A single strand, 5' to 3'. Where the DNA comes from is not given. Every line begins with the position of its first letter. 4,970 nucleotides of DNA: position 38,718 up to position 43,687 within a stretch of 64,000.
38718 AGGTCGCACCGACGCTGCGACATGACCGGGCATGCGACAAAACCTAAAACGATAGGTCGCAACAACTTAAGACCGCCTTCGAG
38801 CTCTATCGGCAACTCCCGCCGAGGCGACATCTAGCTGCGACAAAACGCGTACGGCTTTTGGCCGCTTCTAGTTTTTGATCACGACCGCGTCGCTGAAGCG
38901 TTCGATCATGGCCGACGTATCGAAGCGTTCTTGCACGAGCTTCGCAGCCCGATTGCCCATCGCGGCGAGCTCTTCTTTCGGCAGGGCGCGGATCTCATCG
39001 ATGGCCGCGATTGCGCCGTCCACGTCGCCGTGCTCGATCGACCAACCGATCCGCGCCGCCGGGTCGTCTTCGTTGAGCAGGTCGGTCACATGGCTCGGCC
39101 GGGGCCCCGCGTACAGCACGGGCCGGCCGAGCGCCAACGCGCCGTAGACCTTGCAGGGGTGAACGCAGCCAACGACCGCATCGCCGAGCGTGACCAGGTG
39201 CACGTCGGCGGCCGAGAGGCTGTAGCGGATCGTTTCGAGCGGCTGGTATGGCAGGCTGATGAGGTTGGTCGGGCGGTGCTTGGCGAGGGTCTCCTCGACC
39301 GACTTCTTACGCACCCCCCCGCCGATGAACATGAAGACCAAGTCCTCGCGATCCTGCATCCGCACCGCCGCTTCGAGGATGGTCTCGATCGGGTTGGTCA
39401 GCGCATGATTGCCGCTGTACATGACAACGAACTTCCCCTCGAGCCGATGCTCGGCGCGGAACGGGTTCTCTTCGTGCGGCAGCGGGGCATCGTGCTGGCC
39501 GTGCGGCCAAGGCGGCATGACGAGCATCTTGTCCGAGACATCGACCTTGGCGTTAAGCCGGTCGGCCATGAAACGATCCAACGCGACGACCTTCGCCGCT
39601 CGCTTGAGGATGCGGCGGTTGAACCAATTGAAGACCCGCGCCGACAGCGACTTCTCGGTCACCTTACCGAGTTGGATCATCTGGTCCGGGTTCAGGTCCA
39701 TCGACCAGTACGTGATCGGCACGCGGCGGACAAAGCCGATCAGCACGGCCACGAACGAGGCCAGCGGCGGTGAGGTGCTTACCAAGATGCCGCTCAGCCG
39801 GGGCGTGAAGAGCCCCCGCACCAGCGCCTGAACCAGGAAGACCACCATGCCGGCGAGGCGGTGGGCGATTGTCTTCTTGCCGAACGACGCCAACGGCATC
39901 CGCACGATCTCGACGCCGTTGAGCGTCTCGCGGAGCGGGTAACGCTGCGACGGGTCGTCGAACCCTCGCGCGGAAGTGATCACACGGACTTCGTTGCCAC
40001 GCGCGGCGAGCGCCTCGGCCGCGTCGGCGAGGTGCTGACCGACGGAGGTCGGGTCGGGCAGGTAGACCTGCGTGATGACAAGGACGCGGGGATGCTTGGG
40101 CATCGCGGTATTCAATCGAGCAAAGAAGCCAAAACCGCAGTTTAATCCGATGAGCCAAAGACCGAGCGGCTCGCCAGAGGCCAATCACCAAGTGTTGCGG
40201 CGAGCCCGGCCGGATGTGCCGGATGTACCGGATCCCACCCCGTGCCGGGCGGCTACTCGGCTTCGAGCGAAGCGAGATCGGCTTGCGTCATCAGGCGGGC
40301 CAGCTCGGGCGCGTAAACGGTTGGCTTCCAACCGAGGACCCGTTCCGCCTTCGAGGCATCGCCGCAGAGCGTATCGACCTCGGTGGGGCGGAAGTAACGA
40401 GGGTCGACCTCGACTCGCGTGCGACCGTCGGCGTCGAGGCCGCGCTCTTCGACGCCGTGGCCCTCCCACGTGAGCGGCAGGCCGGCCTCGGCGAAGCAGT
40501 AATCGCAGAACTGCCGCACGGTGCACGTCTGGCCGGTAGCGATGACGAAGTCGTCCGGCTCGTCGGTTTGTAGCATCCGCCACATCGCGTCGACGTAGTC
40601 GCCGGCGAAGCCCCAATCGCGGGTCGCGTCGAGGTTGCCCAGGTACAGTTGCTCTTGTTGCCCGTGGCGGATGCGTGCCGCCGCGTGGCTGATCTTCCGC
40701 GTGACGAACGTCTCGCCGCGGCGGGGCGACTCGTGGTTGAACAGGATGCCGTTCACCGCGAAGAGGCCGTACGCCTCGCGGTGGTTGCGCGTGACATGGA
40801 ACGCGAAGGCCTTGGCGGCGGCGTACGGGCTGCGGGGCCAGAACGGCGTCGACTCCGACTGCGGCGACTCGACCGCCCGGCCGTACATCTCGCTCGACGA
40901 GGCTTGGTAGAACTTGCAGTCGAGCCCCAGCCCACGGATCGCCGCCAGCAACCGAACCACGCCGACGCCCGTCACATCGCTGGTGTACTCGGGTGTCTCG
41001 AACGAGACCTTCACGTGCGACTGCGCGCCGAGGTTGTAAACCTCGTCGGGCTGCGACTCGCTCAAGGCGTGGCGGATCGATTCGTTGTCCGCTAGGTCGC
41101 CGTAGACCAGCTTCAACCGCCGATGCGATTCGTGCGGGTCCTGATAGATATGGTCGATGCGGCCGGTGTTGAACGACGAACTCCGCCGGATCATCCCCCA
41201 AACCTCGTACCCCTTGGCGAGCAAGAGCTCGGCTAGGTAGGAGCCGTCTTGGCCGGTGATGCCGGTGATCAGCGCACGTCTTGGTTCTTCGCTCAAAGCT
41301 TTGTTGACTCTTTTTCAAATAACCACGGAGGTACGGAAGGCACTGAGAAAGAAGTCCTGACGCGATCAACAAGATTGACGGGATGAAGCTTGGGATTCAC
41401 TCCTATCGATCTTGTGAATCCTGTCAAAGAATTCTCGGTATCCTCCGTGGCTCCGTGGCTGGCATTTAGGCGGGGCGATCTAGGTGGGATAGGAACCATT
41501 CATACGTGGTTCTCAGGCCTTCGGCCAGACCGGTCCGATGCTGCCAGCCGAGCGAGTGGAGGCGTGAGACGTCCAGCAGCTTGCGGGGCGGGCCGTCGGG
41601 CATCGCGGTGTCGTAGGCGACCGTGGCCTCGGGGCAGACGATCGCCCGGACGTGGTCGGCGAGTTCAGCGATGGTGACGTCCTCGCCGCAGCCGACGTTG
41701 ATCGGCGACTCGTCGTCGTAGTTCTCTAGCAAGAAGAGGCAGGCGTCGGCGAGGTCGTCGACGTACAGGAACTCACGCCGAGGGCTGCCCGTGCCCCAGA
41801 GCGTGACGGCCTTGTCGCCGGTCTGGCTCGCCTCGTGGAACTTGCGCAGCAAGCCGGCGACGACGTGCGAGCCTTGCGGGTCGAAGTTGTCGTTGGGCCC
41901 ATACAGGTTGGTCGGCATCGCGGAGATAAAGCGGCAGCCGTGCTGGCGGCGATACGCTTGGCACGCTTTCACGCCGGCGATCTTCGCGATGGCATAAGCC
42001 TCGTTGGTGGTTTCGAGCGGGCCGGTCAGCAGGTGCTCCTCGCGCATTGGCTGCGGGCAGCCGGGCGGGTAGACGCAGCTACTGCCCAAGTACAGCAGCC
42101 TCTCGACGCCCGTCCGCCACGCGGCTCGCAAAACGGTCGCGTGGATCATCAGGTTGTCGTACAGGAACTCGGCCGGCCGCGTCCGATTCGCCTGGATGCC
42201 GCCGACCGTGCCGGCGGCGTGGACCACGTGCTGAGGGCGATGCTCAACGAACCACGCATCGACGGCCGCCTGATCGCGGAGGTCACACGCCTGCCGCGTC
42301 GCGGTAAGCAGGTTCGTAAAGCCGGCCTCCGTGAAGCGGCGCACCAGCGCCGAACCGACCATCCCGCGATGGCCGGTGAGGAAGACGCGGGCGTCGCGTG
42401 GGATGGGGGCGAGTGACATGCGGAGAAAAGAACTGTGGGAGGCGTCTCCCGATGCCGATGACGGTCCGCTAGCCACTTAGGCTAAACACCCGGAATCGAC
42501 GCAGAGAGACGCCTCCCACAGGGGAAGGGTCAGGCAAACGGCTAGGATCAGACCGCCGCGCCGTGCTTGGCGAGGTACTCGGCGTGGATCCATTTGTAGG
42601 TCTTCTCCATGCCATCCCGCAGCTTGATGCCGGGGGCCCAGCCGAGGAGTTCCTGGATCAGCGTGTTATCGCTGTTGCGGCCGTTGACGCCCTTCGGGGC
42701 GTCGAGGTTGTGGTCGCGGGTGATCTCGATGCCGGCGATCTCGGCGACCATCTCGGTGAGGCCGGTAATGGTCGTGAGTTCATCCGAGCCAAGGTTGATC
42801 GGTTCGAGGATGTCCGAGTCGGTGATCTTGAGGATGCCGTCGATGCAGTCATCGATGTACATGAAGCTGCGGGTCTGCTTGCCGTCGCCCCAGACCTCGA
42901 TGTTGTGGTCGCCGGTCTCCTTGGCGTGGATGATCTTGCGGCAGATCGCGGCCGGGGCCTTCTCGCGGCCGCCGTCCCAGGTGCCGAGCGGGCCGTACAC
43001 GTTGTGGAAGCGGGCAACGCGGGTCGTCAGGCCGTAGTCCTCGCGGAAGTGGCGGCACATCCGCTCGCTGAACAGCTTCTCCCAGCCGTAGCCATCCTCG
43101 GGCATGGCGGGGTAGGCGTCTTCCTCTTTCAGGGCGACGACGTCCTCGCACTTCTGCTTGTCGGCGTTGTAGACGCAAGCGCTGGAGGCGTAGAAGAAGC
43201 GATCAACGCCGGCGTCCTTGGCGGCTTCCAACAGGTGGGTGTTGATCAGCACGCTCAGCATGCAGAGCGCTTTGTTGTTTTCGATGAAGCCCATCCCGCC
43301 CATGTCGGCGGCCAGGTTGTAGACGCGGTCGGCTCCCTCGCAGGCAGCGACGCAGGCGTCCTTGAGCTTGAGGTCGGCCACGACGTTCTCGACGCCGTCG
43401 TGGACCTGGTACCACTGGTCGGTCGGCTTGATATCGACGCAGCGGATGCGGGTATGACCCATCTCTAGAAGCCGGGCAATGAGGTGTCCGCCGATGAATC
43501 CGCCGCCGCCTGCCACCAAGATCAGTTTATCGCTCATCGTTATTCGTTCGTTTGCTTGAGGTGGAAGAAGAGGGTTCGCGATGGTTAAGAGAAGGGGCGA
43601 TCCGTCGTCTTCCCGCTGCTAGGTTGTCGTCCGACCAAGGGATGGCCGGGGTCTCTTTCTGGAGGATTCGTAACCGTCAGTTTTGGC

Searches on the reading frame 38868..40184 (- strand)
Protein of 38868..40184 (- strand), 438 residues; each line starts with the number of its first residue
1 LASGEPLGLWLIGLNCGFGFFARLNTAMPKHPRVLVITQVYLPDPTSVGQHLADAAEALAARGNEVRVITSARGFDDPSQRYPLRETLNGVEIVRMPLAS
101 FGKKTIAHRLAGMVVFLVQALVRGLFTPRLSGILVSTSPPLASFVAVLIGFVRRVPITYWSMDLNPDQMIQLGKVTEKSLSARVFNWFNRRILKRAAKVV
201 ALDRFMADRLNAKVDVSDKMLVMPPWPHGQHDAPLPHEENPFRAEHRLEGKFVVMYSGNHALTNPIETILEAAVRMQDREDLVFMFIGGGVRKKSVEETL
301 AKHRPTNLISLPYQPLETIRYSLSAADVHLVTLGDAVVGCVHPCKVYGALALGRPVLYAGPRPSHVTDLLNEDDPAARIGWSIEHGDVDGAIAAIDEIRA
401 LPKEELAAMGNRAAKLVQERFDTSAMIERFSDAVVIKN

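Call 80: search_protein_families(library=pfam, proteins=[window:38868-40184:-], max_evalue=0.001)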
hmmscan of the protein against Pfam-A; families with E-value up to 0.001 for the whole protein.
window:38868-40184:- (438 aa): 3 families
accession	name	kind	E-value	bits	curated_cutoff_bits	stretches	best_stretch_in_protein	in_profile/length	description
PF13579.12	Glyco_trans_4_4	-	5.3e-14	53.3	29.7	1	48-226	3-158/158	Glycosyl transferase 4-like domain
PF13439.12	Glyco_transf_4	-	1.2e-09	38.9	28.5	1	48-225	4-164/170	Glycosyltransferase Family 4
PF00534.26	Glycos_transf_1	-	1e-05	25.6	26.4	1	243-415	6-171/172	Glycosyl transferases group 1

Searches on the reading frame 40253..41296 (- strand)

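Call 80: search_protein_families(library=pfam, proteins=[window:40253-41296:-], max_evalue=0.001)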
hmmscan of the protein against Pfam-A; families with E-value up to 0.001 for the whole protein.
window:40253-41296:- (347 aa): 4 families
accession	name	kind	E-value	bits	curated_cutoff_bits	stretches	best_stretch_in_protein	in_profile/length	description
PF16363.11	GDP_Man_Dehyd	-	2.5e-145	484.5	27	1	9-336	1-332/332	GDP-mannose 4,6 dehydratase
PF01370.27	Epimerase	-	7e-72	242.1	20.9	1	8-253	1-240/240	NAD dependent epimerase/dehydratase family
PF04321.23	RmlD_sub_bind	-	5.6e-06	26.1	27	1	7-176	2-143/287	RmlD substrate binding domain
PF13460.12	NAD_binding_10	-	0.00038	20.8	27.2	1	12-171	1-133/184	NAD(P)H-binding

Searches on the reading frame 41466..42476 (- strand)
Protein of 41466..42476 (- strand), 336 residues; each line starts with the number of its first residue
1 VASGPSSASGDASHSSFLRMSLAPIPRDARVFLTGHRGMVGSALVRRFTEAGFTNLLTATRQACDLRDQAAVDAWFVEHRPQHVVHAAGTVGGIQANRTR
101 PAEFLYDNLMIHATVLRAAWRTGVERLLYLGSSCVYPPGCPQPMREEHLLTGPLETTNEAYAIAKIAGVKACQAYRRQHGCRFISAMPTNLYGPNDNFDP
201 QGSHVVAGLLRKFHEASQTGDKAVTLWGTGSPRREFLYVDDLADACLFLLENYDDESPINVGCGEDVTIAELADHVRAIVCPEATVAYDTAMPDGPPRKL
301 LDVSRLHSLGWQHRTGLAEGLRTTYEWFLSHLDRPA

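Call 80: search_protein_families(library=pfam, proteins=[window:41466-42476:-], max_evalue=0.001)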
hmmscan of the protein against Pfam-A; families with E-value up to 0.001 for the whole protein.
window:41466-42476:- (336 aa): 4 families
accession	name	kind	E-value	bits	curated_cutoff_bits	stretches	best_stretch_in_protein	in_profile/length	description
PF01370.27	Epimerase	-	8.2e-67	225.5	20.9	1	31-262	1-240/240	NAD dependent epimerase/dehydratase family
PF16363.11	GDP_Man_Dehyd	-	1.4e-18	67.9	27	1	63-322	58-330/332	GDP-mannose 4,6 dehydratase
PF04321.23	RmlD_sub_bind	-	1.8e-10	40.9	27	1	30-254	2-201/287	RmlD substrate binding domain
PF02719.21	Polysacc_synt_2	-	0.00084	19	20.2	0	62-130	59-126/293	Polysaccharide biosynthesis protein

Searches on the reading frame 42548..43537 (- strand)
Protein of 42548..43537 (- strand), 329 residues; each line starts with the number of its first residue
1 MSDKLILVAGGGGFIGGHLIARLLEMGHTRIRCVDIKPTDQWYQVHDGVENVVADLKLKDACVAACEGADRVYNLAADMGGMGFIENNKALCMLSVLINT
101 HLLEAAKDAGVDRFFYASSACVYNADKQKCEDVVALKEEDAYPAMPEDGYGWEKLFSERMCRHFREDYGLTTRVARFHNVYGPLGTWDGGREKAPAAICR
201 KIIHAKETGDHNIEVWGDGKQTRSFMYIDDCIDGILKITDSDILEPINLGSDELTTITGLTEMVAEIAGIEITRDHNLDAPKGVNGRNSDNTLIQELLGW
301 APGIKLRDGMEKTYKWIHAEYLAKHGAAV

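Call 81: search_protein_families(library=pfam, proteins=[window:42548-43537:-], max_evalue=0.001)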
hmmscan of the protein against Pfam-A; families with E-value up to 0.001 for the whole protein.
window:42548-43537:- (329 aa): 7 families
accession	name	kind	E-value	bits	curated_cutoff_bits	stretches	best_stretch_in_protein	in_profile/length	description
PF01370.27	Epimerase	-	2.7e-43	148.5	20.9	1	6-241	1-227/240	NAD dependent epimerase/dehydratase family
PF16363.11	GDP_Man_Dehyd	-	2.6e-28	99.9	27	1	7-313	1-332/332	GDP-mannose 4,6 dehydratase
PF01073.25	3Beta_HSD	-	1.5e-16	60.7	22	1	7-183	1-184/280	3-beta hydroxysteroid dehydrogenase/isomerase family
PF13460.12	NAD_binding_10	-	1.6e-10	41.6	27.2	1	10-132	1-111/184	NAD(P)H-binding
PF05368.20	NmrA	-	7e-09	36.1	27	1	3-120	2-108/298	NmrA-like family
PF07993.18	NAD_binding_4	-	2.8e-08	33.7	20.1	1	66-182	86-209/258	Male sterility protein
PF02719.21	Polysacc_synt_2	-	3.8e-06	26.7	20.2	1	6-183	1-174/293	Polysaccharide biosynthesis protein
